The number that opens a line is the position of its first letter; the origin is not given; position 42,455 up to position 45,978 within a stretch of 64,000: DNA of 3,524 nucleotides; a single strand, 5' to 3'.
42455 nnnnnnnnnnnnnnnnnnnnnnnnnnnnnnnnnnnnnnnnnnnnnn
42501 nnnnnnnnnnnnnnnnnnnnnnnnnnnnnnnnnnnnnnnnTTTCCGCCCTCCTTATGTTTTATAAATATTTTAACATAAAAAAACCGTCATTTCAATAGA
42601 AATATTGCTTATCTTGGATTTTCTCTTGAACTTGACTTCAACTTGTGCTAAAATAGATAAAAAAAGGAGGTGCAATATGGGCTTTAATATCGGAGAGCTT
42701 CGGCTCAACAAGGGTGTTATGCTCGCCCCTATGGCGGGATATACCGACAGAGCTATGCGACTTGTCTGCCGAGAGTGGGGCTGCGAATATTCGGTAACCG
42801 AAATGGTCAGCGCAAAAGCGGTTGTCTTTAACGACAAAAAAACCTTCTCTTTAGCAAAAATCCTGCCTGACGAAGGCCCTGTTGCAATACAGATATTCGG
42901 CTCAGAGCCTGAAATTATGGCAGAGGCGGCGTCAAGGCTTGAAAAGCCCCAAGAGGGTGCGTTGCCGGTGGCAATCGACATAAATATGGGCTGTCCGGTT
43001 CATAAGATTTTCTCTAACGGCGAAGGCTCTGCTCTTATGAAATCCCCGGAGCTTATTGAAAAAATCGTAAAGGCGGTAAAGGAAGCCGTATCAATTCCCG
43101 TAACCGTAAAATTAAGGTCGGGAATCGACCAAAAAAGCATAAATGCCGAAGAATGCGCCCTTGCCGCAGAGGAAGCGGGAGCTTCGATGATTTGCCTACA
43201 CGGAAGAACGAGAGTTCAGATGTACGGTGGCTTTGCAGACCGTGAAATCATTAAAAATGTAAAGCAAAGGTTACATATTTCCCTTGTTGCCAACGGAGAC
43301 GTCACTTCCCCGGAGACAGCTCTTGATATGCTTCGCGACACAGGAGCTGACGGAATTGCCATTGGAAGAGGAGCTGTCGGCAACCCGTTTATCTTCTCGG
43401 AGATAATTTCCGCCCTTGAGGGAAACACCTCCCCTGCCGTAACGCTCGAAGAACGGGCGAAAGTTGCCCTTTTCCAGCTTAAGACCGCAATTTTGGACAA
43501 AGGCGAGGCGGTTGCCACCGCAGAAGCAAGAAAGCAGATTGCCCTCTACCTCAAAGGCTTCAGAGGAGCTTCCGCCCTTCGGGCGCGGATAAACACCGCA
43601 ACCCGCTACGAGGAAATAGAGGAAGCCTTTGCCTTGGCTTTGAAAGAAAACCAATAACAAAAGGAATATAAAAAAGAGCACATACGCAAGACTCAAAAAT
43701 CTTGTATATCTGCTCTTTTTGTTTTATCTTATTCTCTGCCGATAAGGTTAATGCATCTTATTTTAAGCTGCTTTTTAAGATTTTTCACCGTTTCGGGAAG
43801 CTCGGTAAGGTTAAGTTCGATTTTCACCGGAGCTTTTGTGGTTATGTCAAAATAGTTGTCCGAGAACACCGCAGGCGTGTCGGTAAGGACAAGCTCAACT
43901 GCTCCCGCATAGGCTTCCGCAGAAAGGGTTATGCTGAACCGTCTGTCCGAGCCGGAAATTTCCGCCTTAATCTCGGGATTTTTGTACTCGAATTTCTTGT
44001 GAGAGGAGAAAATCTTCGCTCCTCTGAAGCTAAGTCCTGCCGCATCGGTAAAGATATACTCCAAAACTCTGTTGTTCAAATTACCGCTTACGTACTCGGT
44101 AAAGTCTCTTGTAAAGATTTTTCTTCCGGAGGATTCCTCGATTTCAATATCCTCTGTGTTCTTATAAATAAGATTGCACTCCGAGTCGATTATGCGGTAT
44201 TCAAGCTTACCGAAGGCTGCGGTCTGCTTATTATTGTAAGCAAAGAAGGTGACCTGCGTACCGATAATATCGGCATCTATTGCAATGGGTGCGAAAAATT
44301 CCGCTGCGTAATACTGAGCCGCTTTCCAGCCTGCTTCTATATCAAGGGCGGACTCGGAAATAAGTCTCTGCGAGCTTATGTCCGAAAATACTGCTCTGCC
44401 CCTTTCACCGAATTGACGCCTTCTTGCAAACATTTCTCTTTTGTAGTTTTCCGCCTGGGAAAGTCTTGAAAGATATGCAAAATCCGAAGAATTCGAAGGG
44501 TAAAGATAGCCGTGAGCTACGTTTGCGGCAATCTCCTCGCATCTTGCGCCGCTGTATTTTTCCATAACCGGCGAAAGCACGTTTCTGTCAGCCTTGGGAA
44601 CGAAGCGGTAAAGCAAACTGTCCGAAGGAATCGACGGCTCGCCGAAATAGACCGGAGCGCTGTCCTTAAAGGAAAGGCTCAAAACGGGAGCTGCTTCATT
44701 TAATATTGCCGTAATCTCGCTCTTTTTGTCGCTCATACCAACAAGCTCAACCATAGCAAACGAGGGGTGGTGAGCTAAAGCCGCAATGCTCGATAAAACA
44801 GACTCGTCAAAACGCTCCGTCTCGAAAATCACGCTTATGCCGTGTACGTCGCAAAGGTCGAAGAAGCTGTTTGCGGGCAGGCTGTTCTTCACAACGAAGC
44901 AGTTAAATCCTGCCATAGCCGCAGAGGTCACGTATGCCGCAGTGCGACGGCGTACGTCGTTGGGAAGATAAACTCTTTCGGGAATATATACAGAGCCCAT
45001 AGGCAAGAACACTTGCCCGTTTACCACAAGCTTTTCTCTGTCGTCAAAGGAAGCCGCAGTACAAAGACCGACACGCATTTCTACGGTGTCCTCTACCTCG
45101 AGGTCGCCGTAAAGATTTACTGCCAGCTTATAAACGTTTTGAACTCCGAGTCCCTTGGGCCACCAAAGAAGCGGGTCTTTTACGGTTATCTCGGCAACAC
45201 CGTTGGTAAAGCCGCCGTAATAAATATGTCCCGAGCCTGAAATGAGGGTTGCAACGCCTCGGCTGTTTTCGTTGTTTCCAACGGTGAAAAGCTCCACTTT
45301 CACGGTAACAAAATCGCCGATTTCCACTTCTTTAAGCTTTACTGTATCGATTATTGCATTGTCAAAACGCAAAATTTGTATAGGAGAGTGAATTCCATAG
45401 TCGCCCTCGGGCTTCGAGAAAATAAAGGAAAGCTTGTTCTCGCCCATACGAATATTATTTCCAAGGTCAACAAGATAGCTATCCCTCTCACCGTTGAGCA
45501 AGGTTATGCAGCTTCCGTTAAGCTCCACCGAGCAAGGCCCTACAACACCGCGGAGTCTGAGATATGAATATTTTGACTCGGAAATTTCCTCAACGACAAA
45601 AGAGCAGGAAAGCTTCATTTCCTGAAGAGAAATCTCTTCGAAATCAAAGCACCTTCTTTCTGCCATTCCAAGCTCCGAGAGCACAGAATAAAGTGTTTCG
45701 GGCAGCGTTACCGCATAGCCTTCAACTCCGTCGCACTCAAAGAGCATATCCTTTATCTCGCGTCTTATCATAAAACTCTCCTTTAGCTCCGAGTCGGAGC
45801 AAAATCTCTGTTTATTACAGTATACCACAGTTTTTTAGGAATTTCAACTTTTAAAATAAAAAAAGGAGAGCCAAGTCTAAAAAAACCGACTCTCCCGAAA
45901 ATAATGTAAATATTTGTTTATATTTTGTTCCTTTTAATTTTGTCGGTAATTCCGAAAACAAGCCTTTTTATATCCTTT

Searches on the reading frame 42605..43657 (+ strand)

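Call 21: search_protein_families(library=pfam, proteins=[window:42605-43657:+], max_evalue=0.001)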
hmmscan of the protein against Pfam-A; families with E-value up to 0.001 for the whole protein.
window:42605-43657:+ (350 aa): 2 families
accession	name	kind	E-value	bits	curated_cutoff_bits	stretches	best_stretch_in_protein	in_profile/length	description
PF01207.24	Dus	-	1.4e-81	274.5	20.4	1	39-342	1-302/311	Dihydrouridine synthase (Dus)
PF01180.27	DHO_dh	-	3.3e-07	30.2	27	1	93-272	97-288/291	Dihydroorotate dehydrogenase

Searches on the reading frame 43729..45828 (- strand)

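Call 21: search_protein_families(library=pfam, proteins=[window:43729-45828:-], max_evalue=0.001)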
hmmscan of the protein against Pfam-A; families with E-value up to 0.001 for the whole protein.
window:43729-45828:- (699 aa): 3 families
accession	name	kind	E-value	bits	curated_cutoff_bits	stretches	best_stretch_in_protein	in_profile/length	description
PF17753.7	Ig_mannosidase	-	4.1e-15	55.7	22.6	1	616-693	2-78/81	Ig-fold domain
PF00703.27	Glyco_hydro_2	-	3.5e-06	28.2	23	1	174-255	36-108/109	Glycosyl hydrolases family 2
PF17786.7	Mannosidase_ig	-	0.00021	22.2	23.4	1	525-589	2-67/91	Mannosidase Ig/CBM-like domain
